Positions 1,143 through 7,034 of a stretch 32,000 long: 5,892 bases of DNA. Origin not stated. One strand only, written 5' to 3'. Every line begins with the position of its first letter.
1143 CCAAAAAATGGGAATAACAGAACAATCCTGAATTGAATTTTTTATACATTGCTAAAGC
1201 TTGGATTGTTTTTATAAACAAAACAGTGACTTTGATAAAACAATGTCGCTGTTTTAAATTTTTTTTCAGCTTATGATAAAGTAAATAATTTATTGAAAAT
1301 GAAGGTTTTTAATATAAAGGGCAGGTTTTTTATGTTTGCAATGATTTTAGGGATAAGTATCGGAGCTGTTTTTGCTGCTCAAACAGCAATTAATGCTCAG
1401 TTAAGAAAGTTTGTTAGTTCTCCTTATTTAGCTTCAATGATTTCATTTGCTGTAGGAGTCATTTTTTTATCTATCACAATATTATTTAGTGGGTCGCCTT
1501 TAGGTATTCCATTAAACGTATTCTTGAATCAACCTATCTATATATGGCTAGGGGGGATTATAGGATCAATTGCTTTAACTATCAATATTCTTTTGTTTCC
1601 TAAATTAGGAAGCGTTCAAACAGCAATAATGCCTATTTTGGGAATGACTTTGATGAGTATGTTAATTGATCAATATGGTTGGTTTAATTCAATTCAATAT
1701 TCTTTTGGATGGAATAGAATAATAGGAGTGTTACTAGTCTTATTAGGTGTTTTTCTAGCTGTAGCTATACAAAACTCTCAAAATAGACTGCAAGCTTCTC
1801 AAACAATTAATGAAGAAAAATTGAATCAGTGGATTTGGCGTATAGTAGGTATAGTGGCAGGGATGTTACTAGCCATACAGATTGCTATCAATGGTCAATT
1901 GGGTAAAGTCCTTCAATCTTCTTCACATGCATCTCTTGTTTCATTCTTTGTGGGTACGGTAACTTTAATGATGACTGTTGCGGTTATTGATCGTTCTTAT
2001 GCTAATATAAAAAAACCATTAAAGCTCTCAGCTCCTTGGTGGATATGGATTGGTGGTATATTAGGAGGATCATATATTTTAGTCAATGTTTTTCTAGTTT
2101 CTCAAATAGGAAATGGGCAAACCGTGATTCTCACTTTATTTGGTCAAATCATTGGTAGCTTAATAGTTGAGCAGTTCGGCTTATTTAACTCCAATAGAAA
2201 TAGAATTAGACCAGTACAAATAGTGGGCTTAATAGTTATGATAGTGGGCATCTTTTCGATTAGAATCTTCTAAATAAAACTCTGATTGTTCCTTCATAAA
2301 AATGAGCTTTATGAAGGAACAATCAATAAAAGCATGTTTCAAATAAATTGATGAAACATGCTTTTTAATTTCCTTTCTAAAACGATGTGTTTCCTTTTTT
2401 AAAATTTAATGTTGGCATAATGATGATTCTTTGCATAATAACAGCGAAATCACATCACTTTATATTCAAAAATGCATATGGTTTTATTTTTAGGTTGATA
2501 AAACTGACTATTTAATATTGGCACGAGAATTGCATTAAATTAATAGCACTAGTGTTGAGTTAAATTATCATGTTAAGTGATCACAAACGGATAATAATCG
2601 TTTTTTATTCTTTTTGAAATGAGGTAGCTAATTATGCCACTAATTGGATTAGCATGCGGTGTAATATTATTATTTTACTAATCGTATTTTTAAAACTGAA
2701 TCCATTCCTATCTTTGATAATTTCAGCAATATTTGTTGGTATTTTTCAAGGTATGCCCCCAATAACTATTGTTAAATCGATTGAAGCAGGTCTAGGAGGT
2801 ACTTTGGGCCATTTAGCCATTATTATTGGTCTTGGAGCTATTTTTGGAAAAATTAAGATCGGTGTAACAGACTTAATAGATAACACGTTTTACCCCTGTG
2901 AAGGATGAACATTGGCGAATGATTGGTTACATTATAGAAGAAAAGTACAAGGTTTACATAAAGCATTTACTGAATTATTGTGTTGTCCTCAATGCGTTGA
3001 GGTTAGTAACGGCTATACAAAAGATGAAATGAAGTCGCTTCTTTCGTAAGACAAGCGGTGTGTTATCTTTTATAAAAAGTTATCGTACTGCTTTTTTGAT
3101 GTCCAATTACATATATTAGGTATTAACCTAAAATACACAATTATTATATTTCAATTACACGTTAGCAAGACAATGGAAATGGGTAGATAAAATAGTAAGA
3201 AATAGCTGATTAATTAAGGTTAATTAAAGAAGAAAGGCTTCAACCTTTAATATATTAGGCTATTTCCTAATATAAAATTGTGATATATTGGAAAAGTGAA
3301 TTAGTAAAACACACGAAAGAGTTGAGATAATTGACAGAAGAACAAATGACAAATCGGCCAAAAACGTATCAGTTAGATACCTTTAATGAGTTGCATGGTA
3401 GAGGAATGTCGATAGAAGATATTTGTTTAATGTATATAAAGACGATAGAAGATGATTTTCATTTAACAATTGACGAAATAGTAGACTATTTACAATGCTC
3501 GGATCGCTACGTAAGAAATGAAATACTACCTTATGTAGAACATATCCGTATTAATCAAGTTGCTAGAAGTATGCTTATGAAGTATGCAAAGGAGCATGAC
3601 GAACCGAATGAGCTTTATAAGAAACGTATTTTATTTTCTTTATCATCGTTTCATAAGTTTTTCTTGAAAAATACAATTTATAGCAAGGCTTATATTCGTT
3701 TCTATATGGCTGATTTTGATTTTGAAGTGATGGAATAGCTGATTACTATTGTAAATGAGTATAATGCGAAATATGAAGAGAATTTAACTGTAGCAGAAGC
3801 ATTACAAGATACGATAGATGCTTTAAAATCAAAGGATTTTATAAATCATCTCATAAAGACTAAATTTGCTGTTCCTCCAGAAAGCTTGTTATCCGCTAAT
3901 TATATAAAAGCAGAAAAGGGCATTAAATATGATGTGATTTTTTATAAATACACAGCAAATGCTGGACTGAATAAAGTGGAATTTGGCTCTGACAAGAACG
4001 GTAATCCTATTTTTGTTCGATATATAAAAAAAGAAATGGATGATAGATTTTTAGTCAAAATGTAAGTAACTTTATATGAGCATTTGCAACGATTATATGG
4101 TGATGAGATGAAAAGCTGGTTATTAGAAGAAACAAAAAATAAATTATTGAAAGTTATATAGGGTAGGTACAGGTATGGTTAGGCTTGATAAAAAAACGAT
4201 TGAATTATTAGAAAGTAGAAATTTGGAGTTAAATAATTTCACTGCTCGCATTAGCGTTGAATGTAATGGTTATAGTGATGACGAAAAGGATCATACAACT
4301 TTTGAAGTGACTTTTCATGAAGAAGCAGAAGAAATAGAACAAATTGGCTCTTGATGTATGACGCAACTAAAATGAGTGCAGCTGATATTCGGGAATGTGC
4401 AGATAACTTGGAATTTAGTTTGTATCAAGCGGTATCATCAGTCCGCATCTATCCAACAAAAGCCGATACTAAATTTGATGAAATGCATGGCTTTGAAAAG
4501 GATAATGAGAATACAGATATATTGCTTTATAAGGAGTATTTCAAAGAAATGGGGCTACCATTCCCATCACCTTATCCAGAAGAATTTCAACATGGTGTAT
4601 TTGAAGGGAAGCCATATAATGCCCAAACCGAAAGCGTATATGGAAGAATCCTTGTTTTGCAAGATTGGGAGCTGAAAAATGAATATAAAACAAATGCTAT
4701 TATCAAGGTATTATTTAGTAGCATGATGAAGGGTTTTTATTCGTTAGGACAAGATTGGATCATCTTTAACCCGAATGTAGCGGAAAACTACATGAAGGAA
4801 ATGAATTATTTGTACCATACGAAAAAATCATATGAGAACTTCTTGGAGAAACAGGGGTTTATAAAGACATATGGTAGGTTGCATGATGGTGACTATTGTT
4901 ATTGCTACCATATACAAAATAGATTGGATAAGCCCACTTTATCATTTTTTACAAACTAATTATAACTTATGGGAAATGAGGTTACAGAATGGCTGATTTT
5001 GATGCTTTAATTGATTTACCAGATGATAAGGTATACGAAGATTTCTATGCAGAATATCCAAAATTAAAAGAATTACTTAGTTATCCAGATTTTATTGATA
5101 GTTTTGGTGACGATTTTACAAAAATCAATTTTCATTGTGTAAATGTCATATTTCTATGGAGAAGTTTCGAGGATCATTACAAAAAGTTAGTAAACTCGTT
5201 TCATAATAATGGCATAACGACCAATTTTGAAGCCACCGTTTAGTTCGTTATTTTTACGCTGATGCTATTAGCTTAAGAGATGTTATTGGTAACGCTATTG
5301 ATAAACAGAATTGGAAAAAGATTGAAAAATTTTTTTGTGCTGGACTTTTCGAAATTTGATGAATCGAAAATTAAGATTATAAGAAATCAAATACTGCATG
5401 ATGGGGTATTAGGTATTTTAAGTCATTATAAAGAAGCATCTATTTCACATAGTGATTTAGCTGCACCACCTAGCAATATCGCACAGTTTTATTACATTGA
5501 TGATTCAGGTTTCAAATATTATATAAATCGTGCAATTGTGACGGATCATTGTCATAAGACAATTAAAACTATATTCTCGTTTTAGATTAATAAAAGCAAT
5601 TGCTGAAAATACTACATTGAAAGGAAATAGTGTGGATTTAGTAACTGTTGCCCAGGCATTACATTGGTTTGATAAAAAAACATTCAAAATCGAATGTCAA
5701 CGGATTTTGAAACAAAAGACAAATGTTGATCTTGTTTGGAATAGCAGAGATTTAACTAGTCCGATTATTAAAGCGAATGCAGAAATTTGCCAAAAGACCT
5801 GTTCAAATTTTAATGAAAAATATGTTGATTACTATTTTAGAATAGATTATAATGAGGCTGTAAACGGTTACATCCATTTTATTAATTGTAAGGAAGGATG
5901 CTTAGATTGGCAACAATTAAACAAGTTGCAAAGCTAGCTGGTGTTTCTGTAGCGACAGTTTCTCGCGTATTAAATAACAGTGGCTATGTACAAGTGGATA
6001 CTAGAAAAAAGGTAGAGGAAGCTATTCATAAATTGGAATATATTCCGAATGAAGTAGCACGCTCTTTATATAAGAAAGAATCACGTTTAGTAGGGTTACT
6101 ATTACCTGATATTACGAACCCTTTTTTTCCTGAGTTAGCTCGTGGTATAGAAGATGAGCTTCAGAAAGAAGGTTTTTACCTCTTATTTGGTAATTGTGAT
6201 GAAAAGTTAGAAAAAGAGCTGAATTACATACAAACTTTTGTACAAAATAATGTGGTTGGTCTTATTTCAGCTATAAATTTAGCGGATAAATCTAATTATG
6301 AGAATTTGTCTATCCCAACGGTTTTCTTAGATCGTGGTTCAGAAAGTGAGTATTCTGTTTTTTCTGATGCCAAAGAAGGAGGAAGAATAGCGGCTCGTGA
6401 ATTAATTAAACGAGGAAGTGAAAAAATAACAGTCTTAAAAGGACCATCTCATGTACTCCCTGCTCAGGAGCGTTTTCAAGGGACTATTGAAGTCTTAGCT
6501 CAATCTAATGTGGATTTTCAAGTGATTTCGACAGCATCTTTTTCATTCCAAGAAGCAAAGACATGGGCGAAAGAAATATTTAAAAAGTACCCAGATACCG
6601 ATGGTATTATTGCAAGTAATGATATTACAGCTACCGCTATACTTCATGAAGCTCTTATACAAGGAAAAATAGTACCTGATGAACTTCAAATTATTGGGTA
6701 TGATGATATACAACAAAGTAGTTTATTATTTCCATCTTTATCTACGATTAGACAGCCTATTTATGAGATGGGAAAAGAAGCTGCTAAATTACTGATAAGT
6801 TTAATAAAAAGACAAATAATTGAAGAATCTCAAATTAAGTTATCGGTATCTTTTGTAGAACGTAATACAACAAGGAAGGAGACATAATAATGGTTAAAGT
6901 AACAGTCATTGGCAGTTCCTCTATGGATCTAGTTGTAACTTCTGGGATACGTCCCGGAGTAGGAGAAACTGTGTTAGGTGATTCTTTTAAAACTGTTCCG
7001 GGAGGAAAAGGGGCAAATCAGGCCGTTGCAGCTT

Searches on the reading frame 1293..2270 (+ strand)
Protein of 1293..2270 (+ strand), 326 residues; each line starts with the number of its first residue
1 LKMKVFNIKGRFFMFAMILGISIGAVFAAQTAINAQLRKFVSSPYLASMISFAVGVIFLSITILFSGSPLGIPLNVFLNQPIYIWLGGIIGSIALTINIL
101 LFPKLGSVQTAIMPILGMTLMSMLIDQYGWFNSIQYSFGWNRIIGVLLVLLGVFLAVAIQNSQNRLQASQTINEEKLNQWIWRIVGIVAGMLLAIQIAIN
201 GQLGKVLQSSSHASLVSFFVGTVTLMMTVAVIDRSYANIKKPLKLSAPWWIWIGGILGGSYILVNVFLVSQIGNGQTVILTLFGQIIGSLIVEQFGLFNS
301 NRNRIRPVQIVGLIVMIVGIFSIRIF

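Call 9: search_protein_families(library=pfam, proteins=[window:1293-2270:+], max_evalue=0.001)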
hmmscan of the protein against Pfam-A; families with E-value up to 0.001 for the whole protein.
window:1293-2270:+ (326 aa): 1 family
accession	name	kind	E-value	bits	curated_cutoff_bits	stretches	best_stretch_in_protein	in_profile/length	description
PF04657.19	DMT_YdcZ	-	6.6e-74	247.2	24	2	182-321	2-139/140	Putative inner membrane exporter, YdcZ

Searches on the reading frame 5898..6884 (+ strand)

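Call 9: search_protein_families(library=pfam, proteins=[window:5898-6884:+], max_evalue=0.001)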
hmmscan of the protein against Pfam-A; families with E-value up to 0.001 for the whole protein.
window:5898-6884:+ (329 aa): 4 families
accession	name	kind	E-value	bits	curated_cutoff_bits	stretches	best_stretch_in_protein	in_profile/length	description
PF13377.12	Peripla_BP_3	-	2e-24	87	26.5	1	167-325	2-167/167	Periplasmic binding protein-like domain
PF00356.27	LacI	-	1.9e-21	76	27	1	6-51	1-46/46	Bacterial regulatory proteins, lacI family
PF00532.27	Peripla_BP_1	-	2.3e-21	77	22.2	1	65-317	4-275/281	Periplasmic binding proteins and sugar binding domain of LacI family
PF13407.12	Peripla_BP_4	-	2.8e-18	66.8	35.1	1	65-304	1-255/258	Periplasmic binding protein domain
